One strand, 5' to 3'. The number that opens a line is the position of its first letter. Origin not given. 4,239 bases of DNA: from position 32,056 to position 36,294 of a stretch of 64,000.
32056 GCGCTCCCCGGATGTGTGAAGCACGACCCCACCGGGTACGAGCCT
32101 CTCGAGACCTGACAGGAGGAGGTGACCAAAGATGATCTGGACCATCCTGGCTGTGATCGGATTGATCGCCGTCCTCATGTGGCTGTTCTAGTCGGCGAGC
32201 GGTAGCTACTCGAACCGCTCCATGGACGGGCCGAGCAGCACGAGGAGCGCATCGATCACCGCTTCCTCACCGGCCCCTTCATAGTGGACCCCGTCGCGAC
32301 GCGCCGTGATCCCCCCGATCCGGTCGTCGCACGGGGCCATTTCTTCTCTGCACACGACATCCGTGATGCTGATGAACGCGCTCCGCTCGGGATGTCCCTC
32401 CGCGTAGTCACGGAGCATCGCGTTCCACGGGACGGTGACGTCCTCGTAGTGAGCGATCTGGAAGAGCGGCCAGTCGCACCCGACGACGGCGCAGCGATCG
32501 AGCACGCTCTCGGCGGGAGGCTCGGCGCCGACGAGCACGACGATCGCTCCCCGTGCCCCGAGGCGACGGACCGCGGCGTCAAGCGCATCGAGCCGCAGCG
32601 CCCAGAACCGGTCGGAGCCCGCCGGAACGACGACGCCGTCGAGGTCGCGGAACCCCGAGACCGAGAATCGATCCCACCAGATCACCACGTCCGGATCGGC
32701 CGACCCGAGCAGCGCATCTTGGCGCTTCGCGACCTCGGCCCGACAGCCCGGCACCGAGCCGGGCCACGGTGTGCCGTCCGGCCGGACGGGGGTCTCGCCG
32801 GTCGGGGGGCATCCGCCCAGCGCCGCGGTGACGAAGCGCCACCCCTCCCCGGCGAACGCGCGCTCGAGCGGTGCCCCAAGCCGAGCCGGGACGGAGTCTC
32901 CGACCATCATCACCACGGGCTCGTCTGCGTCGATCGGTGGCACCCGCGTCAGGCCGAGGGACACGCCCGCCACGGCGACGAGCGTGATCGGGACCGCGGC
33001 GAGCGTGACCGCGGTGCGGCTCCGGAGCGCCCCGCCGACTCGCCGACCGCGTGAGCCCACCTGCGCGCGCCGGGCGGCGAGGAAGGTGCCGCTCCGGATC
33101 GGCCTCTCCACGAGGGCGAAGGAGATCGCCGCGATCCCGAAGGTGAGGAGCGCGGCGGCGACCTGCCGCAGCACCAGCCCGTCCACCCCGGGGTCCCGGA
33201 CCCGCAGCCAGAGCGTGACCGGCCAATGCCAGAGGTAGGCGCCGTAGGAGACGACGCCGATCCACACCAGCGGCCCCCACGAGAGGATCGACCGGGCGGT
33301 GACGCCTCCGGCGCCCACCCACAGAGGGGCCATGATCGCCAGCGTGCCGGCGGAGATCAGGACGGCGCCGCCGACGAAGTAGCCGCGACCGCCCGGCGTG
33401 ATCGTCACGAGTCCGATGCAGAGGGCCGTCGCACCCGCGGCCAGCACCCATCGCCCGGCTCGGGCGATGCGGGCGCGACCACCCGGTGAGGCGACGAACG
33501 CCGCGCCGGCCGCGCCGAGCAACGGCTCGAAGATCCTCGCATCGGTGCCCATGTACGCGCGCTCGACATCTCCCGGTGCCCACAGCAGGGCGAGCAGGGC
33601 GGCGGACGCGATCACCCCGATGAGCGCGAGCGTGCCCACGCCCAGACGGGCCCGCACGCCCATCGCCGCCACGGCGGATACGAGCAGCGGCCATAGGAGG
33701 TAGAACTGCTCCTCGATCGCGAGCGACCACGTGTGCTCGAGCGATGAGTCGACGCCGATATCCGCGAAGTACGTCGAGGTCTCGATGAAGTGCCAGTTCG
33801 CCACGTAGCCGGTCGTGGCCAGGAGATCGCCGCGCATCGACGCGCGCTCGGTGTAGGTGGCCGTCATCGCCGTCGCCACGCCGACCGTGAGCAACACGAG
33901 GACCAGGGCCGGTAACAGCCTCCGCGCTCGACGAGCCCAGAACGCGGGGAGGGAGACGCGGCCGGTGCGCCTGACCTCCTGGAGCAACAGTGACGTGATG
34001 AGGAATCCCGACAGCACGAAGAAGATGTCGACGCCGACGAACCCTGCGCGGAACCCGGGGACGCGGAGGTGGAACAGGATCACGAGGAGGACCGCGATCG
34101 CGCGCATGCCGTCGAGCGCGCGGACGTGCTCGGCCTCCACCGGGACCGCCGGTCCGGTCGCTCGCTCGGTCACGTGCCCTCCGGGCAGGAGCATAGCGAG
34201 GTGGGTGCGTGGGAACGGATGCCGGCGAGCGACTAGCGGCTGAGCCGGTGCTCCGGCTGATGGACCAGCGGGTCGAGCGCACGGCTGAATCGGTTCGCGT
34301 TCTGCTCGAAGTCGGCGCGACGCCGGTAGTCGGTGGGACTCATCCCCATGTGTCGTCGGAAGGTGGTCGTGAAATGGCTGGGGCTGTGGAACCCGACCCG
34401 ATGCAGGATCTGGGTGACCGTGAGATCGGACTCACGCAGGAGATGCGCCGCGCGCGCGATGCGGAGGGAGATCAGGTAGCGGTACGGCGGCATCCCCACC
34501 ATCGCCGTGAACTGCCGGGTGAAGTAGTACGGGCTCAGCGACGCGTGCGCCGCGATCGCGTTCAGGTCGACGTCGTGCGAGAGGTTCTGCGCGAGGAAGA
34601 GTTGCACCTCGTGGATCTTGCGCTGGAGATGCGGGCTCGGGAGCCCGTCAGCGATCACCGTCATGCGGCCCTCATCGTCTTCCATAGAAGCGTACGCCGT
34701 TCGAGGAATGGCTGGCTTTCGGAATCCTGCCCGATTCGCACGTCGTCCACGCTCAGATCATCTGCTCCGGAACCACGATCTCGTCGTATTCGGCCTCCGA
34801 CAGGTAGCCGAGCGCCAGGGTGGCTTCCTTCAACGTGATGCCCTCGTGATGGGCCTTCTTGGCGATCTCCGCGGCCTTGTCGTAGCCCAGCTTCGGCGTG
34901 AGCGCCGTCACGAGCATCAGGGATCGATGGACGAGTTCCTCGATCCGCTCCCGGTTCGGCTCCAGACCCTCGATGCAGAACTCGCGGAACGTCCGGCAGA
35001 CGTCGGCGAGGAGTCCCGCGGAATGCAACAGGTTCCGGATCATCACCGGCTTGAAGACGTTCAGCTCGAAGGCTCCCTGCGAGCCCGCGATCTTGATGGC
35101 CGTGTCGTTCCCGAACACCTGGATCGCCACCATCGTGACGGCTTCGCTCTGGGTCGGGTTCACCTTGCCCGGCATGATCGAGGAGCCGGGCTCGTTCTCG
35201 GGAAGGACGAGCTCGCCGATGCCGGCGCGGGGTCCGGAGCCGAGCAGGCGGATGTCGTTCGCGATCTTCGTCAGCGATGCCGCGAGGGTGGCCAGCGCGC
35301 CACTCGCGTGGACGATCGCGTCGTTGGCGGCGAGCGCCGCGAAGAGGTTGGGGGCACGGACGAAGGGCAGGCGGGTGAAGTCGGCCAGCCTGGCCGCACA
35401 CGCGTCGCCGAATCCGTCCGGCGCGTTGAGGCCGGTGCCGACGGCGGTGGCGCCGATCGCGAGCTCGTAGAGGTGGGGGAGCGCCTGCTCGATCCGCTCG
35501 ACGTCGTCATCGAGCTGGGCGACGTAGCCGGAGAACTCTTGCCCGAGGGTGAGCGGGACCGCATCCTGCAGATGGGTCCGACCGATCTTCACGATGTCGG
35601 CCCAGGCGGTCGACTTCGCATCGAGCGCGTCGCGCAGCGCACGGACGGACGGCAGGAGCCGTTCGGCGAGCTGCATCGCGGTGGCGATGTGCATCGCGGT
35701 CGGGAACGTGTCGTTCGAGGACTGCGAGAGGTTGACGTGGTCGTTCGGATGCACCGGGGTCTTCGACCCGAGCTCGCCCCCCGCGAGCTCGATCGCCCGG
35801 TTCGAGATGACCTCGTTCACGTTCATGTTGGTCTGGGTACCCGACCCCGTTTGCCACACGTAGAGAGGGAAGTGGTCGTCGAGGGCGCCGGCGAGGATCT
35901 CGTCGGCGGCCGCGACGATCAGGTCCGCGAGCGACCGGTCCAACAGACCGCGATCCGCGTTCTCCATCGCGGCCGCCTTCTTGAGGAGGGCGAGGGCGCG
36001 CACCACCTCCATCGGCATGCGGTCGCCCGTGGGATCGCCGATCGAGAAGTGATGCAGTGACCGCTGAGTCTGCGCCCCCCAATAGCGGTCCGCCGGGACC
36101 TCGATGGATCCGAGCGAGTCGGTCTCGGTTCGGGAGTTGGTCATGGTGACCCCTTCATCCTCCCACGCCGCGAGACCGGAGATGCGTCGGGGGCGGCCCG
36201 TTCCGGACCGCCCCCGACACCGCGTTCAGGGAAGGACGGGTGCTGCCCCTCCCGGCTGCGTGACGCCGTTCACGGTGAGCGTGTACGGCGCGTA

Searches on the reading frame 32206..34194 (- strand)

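Call 38: search_protein_families(library=pfam, proteins=[window:32206-34194:-], max_evalue=0.0001)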
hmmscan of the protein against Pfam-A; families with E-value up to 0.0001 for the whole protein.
window:32206-34194:- (662 aa): 2 families
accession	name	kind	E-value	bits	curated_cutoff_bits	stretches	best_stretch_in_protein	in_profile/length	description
PF01757.29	Acyl_transf_3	-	5e-27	95.3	31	1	25-357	2-323/326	Acyltransferase domain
PF19040.6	SGNH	-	8.5e-16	58.8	27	1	424-649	22-245/248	SGNH domain (fused to AT3 domains)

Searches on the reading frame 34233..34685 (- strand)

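Call 38: search_protein_families(library=pfam, proteins=[window:34233-34685:-], max_evalue=0.0001)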
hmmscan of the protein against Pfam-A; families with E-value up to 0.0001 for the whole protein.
window:34233-34685:- (150 aa): 2 families
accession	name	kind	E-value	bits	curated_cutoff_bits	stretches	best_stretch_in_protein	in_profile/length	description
PF12833.13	HTH_18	-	1.3e-26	93.1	33.6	1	44-123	1-80/80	Helix-turn-helix domain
PF00165.29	HTH_AraC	-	6.1e-21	74.5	26.6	2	86-122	7-42/42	Bacterial regulatory helix-turn-helix proteins, AraC family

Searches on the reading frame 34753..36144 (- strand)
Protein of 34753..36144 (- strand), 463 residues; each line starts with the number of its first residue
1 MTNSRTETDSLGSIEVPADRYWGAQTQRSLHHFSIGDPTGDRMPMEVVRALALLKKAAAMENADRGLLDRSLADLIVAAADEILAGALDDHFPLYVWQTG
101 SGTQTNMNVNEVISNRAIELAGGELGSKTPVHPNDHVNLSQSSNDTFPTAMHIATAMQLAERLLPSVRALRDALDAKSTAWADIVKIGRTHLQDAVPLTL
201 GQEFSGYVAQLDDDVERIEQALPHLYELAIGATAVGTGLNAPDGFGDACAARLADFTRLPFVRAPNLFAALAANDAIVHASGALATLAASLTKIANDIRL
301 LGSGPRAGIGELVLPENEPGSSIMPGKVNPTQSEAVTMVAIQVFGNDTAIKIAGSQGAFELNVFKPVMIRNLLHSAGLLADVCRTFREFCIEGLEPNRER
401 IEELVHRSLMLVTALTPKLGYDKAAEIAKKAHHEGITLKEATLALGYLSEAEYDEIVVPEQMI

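Call 38: search_protein_families(library=pfam, proteins=[window:34753-36144:-], max_evalue=0.0001)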
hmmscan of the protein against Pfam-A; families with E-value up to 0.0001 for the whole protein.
window:34753-36144:- (463 aa): 2 families
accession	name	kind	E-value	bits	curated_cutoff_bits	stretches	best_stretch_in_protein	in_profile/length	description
PF00206.25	Lyase_1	-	7.8e-111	370.9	27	1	12-345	1-312/312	Lyase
PF10415.14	FumaraseC_C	-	2.3e-23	82.8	32.5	1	411-463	1-53/54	Fumarase C C-terminus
